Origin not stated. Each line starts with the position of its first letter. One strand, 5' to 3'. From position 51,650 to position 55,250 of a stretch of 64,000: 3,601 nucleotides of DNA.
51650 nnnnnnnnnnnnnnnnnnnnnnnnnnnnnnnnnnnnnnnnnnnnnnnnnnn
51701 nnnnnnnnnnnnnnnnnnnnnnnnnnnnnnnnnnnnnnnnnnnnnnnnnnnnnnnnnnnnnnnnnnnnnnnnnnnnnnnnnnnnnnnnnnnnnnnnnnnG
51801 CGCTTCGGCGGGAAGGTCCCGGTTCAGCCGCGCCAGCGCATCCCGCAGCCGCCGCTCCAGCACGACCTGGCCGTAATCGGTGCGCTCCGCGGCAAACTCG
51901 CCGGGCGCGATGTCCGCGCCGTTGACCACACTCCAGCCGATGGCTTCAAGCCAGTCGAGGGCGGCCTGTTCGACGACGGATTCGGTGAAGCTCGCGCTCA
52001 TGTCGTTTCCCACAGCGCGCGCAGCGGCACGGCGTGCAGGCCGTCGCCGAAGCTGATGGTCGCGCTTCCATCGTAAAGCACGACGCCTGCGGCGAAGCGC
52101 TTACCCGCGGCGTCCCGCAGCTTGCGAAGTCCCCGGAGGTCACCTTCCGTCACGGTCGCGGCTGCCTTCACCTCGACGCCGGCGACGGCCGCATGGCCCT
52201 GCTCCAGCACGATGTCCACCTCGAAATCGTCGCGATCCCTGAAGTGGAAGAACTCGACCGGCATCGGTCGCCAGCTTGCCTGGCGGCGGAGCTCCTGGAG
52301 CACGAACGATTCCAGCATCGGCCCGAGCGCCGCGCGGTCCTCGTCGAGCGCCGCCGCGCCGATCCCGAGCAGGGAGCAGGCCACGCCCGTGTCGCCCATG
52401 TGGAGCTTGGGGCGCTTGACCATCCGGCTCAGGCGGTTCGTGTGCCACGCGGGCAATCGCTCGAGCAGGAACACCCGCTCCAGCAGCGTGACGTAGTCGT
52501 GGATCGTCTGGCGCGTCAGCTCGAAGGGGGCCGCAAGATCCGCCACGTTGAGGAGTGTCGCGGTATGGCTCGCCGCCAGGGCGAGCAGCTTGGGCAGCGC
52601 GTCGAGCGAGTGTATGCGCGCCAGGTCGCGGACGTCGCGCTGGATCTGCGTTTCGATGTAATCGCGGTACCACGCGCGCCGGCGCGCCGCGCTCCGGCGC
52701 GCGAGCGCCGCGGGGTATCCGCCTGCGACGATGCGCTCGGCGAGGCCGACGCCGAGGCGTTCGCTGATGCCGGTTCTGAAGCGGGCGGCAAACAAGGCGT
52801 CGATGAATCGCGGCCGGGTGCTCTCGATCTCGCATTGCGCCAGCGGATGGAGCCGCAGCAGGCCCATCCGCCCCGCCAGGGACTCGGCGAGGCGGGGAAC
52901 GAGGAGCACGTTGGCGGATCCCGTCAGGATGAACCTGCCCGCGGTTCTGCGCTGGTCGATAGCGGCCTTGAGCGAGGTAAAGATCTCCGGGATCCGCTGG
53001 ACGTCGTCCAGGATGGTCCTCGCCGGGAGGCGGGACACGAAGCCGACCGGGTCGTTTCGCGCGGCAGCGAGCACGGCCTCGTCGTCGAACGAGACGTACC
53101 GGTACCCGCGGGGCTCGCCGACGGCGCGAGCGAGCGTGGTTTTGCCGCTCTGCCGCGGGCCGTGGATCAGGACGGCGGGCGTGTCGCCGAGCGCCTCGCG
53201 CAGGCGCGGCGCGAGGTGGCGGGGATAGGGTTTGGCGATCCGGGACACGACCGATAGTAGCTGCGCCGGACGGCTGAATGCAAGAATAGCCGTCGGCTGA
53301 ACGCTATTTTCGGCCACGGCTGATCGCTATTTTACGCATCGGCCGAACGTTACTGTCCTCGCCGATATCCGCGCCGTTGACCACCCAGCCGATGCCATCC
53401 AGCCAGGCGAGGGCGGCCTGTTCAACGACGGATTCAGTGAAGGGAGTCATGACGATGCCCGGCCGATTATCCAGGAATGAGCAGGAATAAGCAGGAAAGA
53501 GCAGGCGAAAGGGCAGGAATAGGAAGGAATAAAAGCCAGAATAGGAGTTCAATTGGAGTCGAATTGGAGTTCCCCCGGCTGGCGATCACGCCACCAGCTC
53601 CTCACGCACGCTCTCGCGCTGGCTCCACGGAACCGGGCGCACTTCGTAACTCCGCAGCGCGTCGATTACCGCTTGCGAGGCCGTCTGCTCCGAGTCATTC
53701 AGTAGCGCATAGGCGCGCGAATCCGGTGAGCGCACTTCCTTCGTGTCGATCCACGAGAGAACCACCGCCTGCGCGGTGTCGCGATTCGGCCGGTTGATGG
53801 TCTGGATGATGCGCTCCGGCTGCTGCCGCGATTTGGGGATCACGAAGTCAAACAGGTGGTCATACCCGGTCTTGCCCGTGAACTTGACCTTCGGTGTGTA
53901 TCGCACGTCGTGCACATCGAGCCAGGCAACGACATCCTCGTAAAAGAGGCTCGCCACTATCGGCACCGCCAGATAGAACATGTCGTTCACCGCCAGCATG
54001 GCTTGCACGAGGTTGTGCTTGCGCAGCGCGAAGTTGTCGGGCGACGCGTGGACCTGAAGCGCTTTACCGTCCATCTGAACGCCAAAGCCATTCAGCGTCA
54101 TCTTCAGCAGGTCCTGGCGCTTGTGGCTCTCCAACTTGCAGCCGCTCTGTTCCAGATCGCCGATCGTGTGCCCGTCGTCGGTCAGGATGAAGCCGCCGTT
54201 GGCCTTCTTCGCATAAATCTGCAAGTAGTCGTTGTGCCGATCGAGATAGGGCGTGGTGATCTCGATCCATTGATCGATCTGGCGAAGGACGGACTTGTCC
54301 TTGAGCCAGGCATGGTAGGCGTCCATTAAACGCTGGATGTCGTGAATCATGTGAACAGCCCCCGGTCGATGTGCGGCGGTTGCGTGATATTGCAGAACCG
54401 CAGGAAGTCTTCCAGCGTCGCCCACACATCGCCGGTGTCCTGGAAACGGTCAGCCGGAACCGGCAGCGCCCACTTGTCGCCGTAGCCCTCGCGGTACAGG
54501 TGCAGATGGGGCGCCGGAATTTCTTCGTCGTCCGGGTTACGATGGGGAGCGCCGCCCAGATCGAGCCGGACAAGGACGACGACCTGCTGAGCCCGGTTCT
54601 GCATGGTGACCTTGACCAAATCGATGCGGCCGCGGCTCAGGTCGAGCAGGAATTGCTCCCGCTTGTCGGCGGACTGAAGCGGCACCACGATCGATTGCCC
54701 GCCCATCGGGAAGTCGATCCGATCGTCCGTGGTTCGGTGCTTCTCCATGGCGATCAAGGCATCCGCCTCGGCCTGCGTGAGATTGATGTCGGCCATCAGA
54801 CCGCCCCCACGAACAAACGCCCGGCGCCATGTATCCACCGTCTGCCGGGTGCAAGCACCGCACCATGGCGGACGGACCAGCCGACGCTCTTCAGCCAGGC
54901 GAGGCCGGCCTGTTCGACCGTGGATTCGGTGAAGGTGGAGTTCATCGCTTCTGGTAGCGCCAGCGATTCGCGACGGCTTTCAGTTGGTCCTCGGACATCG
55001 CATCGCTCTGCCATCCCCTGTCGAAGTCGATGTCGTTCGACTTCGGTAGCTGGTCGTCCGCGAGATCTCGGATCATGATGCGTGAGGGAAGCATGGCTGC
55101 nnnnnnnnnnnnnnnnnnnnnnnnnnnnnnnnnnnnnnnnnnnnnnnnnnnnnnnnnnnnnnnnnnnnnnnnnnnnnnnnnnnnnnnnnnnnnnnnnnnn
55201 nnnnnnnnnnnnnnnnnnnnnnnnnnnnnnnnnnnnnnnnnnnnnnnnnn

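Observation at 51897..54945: Three hsdR 5' ends, two of them stubs cut at the same nucleotide: serial cassette insertion at a fixed site ~105 nt into hsdR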

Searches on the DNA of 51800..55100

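Call 57: search_rna_families(source=window, start=51800, end=55100, threshold=evalue, max_evalue=1)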
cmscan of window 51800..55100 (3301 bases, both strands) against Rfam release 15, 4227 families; matches with E-value up to 1: 0.
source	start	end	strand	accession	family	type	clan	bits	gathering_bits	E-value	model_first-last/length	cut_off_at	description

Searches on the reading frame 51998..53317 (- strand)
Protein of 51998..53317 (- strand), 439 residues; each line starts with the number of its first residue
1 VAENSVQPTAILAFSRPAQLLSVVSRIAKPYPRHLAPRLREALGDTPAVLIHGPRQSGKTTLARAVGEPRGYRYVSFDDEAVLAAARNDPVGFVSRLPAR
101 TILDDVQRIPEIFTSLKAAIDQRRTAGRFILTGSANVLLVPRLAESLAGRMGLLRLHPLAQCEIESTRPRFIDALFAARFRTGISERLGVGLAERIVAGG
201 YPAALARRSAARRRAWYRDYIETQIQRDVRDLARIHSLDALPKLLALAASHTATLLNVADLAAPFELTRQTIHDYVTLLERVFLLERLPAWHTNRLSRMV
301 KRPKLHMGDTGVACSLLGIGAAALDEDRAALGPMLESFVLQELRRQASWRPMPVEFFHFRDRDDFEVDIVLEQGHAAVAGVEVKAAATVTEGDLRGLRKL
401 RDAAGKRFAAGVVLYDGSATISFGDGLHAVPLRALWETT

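Call 5: search_protein_families(library=pfam, proteins=[window:51998-53317:-], max_evalue=0.01)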
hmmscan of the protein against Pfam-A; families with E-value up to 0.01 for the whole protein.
window:51998-53317:- (439 aa): 3 families
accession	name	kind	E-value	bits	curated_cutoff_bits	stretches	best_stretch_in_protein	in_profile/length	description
PF13635.12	DUF4143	-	1.7e-41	142.1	28.1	1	226-385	1-159/160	Domain of unknown function (DUF4143)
PF13173.12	AAA_14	-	3e-24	85.9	27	1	47-164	3-128/129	AAA domain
PF13191.12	AAA_16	-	2.8e-05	25.1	32.6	1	43-126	21-97/167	AAA ATPase domain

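Call 6: search_protein_families(library=padloc, proteins=[window:51998-53317:-], max_evalue=0.001)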
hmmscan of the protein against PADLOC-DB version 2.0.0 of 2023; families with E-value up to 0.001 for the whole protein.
window:51998-53317:- (439 aa): 7 families
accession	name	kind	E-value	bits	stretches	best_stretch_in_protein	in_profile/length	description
PDLC04790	PDC-S01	-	2.2e-165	548.5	1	28-438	9-420/422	-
PDLC04789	PDC-S01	-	3.1e-46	156.1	1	32-386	3-341/375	-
PDLC04791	PDC-S01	-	1.6e-30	104.1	1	48-401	21-364/395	-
PDLC04787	PDC-S01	-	1.7e-24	84.4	1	31-422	11-393/412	-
PDLC04788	PDC-S01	-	2.7e-13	47.6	1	102-410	89-404/448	-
PDLC04786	PDC-S01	-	3.6e-13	47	1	49-397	23-398/439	-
PDLC04792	PDC-S01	-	7.2e-12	42.6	1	304-391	306-390/452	-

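Call 24: find_related_loci(query=window:51998-53248:-, collection=metagenome_contigs, flank=6000)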
Query window:51998-53248:- (416 aa) in metagenome_contigs; peptide patterns used: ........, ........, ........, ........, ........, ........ (x = any residue, [..] = any of these).
600 stretches matched a pattern (row limit reached: there are more); 155 encode a relative of the query (tblastn E <= 1e-3); the best 80 are kept; 80 distinct loci.
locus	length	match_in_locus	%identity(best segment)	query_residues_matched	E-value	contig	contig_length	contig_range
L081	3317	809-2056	96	1-416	0e+0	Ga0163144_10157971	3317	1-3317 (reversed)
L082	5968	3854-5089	93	4-415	0e+0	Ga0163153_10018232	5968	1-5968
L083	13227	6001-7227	83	6-414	0e+0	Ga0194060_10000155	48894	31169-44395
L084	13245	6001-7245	85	1-415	0e+0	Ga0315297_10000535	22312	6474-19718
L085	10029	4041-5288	79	1-416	0e+0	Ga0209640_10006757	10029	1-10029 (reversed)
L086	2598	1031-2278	79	1-416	0e+0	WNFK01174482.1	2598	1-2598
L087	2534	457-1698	81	1-414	0e+0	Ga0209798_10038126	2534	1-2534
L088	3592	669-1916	80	1-416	0e+0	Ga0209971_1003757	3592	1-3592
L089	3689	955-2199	77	1-415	0e+0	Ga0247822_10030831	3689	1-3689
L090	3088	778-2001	77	8-415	0e+0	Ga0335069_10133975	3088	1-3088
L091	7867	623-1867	83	1-415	0e+0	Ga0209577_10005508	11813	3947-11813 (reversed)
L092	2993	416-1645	84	5-414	0e+0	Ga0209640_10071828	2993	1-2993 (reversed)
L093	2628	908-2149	84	1-414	0e+0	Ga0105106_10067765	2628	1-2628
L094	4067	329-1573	81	1-415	0e+0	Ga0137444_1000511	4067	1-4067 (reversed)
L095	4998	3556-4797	79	1-414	0e+0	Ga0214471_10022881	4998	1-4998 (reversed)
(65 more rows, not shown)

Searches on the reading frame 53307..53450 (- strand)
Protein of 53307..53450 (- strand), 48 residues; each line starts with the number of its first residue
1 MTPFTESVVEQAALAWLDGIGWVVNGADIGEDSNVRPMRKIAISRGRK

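Call 66: find_homologous_proteins(query=window:53307-53450:-, max_evalue=0.01)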
Query seq(48 aa): no candidate shares three 5-residue words with the query. No homologue found.

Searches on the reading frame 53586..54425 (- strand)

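Call 5: search_protein_families(library=pfam, proteins=[window:53586-54425:-], max_evalue=0.01)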
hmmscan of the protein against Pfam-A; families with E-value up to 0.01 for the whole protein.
window:53586-54425:- (279 aa): 2 families
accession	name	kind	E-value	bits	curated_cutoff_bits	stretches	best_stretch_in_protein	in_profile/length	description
PF08862.16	DUF1829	-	8.8e-34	116.3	22.2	1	184-270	1-87/87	Domain of unknown function DUF1829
PF08861.15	DUF1828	-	1.1e-27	96.6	22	1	58-146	1-91/91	Domain of unknown function DUF1828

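Call 6: search_protein_families(library=padloc, proteins=[window:53586-54425:-], max_evalue=0.001)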
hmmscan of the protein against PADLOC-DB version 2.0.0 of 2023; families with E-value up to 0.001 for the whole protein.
window:53586-54425:- (279 aa): 2 families
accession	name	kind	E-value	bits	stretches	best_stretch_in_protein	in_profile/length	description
PDLC04539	PDC-M24B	-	3.1e-106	352.6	1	30-279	4-255/255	-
PDLC04540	PDC-M24B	-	1e-21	75.7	1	49-278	20-254/256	-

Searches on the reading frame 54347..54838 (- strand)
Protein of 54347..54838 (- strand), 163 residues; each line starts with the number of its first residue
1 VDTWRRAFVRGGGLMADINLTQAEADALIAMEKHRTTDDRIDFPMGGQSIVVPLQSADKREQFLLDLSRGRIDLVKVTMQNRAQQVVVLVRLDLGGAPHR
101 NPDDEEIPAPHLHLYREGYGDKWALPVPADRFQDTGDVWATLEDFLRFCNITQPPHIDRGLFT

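Call 5: search_protein_families(library=pfam, proteins=[window:54347-54838:-], max_evalue=0.01)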
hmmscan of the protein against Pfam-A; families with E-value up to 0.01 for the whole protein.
window:54347-54838:- (163 aa): 1 family
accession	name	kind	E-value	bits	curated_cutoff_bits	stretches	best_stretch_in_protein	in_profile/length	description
PF22398.1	DUF6978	-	9e-47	159.1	29.6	1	20-151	1-133/133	Family of unknown function (DUF6978)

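Call 6: search_protein_families(library=padloc, proteins=[window:54347-54838:-], max_evalue=0.001)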
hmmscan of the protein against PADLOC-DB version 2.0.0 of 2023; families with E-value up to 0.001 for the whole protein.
window:54347-54838:- (163 aa): 4 families
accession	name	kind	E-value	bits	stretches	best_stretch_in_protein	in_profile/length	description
PDLC04538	PDC-M24A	-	9.6e-59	195.9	1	19-162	2-145/146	-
PDLC04536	PDC-M24A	-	1e-26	91.6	1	15-154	1-139/148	-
PDLC04537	PDC-M24A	-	7.6e-11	40.2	1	20-104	2-86/166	-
PDLC04533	PDC-M24A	-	2.9e-05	22.1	1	89-131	73-113/151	-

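Call 40: find_encoding_contigs(protein=window:54347-54796:-, flank=6000, max_places=10)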
Protein window:54347-54796:- (149 aa): no gene with exactly this product is on record in the collection.

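Call 41: find_encoding_contigs(protein=window:54347-54838:-, flank=6000, max_places=10)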
Protein window:54347-54838:- (163 aa): no gene with exactly this product is on record in the collection.
